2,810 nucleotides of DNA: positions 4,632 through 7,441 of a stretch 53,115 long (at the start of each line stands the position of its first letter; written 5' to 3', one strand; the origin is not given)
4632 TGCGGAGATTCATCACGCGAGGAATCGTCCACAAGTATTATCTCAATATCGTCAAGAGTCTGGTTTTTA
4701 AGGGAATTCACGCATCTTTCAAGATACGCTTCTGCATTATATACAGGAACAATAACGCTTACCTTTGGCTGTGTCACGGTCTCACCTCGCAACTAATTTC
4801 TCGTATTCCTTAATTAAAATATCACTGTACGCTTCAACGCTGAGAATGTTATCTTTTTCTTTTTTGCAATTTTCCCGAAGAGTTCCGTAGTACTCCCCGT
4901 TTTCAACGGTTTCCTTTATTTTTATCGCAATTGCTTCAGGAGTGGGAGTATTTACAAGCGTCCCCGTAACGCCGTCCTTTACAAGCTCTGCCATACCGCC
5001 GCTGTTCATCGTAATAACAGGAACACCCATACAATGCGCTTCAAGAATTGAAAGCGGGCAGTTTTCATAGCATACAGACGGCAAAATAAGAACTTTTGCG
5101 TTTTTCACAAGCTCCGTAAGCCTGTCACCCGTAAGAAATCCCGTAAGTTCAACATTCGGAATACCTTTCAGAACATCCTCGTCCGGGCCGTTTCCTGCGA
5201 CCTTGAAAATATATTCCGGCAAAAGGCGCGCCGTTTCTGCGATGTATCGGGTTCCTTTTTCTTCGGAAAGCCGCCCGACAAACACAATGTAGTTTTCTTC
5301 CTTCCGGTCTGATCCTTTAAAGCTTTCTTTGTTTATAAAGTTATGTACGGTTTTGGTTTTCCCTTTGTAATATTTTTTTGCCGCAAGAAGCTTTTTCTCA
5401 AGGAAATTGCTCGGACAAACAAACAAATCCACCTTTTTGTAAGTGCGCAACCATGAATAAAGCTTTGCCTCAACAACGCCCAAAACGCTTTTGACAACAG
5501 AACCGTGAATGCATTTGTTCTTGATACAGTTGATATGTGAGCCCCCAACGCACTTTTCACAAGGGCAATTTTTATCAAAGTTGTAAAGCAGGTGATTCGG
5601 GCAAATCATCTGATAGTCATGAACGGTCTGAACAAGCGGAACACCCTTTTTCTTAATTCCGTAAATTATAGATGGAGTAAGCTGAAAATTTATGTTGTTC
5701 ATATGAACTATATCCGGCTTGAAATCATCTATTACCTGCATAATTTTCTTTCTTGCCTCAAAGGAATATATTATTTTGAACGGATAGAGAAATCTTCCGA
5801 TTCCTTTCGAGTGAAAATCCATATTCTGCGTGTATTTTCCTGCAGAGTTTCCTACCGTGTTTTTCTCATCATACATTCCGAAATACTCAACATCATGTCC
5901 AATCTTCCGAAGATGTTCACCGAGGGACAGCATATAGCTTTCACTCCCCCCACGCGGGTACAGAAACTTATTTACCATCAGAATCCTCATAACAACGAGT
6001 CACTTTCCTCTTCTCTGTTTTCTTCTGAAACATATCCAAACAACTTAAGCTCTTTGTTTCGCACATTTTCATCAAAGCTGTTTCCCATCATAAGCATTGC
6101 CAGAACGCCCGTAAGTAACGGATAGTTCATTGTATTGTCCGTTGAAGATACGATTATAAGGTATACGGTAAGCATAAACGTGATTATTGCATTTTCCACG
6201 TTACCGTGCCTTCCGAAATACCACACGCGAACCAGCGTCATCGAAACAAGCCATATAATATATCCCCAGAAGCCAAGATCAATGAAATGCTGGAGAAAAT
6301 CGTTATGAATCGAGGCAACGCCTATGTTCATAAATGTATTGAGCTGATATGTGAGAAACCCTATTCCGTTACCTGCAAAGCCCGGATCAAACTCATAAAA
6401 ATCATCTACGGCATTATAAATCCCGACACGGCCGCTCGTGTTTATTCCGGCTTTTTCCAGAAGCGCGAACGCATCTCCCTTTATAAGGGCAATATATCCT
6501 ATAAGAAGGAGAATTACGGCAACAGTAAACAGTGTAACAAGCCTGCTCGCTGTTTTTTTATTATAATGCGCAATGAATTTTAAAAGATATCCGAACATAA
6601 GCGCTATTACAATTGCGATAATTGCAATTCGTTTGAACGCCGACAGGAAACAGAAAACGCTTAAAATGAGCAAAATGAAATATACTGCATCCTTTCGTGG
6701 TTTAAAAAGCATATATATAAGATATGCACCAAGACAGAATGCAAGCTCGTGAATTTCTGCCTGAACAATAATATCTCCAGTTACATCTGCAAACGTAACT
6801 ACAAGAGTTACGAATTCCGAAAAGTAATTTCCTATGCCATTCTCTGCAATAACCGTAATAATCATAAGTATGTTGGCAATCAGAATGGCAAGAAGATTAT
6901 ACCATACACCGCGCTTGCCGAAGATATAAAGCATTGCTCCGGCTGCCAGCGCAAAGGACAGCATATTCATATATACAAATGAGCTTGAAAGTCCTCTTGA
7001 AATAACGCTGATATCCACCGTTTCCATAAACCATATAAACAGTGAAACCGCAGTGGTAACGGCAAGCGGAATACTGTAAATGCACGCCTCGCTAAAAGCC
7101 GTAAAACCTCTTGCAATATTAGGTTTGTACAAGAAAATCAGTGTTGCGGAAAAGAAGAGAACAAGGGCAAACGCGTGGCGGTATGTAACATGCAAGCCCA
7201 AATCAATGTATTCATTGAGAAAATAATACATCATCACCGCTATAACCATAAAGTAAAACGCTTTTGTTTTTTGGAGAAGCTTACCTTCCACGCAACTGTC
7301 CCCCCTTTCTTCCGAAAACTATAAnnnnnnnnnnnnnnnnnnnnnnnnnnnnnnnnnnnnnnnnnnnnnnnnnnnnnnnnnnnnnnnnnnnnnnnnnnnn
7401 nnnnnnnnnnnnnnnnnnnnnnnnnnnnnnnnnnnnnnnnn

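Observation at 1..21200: Self-contained c-di-GMP circuit (writer, candidate reader, eraser) co-transcribed with a Wzx/Wzy glycan pathway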

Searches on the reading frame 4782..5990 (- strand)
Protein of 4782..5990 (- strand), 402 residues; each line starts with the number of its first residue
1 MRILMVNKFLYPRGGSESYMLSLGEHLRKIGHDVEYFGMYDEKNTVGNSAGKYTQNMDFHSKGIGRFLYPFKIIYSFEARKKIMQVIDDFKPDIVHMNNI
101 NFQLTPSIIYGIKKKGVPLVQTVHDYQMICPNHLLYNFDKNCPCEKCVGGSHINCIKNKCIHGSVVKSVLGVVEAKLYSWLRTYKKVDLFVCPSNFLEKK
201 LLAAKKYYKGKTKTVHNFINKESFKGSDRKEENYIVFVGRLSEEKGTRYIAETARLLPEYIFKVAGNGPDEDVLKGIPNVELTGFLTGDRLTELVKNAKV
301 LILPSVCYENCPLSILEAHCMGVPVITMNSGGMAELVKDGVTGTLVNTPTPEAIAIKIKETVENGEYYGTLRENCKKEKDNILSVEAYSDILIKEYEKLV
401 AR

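Call 5: search_protein_families(library=pfam, proteins=[window:4782-5990:-], max_evalue=0.01)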
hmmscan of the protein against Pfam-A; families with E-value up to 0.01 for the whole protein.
window:4782-5990:- (402 aa): 6 families
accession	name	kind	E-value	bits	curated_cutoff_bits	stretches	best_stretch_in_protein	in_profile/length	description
PF00534.26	Glycos_transf_1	-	2.4e-30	105.8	26.4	1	221-377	4-171/172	Glycosyl transferases group 1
PF13692.12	Glyco_trans_1_4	-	5.2e-28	98.5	27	1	233-364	2-142/142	Glycosyl transferases group 1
PF13439.12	Glyco_transf_4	-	2.4e-17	63.9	28.5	1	14-222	2-169/170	Glycosyltransferase Family 4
PF13579.12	Glyco_trans_4_4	-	1e-06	29.6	29.7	1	14-133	1-103/158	Glycosyl transferase 4-like domain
PF13477.12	Glyco_trans_4_2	-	1.2e-05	25.9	23.4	1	16-124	9-107/139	Glycosyl transferase 4-like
PF20706.3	GT4-conflict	-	0.00044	19.8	26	1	289-344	273-327/385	Family 4 Glycosyltransferase in conflict systems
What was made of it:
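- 4782..5990 (-): c13: GT4 glycosyltransferase. Call 5.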

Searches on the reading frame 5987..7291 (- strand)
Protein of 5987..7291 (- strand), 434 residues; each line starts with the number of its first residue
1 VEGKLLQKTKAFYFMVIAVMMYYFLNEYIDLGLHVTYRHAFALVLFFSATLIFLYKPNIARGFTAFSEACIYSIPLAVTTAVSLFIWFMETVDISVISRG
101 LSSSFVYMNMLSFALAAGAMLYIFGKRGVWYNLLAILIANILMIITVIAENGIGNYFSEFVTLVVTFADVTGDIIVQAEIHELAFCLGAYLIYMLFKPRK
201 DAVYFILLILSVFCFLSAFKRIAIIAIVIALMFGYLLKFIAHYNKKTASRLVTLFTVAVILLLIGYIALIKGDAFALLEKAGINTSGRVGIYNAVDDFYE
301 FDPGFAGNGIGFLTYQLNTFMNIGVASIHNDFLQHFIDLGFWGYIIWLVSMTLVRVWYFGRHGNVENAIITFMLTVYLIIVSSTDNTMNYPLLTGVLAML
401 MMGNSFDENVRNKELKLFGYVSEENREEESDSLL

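Call 5: search_protein_families(library=pfam, proteins=[window:5987-7291:-], max_evalue=0.01)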
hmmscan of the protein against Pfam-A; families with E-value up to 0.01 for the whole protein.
window:5987-7291:- (434 aa): 1 family
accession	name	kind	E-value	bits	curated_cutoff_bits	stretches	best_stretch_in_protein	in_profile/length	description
PF04932.20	Wzy_C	-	1e-06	29.1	31.7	1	207-348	2-149/149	O-Antigen ligase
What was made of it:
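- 5987..7291 (-): c12: Wzy-like polymerase. Pfam Wzy_C E = 1e-6, 29.1 bits against a 31.7-bit cut-off (call 5).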

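Call 44: search_protein_families(library=ncbifam, proteins=[window:5987-7291:-], max_evalue=0.01)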
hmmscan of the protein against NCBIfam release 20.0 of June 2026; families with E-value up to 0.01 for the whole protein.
window:5987-7291:- (434 aa): 0 families

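Call 45: search_protein_families(library=pfam, proteins=[window:5987-7291:-], max_evalue=10)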
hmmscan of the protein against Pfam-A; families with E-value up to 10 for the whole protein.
window:5987-7291:- (434 aa): 1 family
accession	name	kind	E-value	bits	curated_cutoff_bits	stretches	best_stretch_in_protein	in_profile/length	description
PF04932.20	Wzy_C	-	1e-06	29.1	31.7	1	207-348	2-149/149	O-Antigen ligase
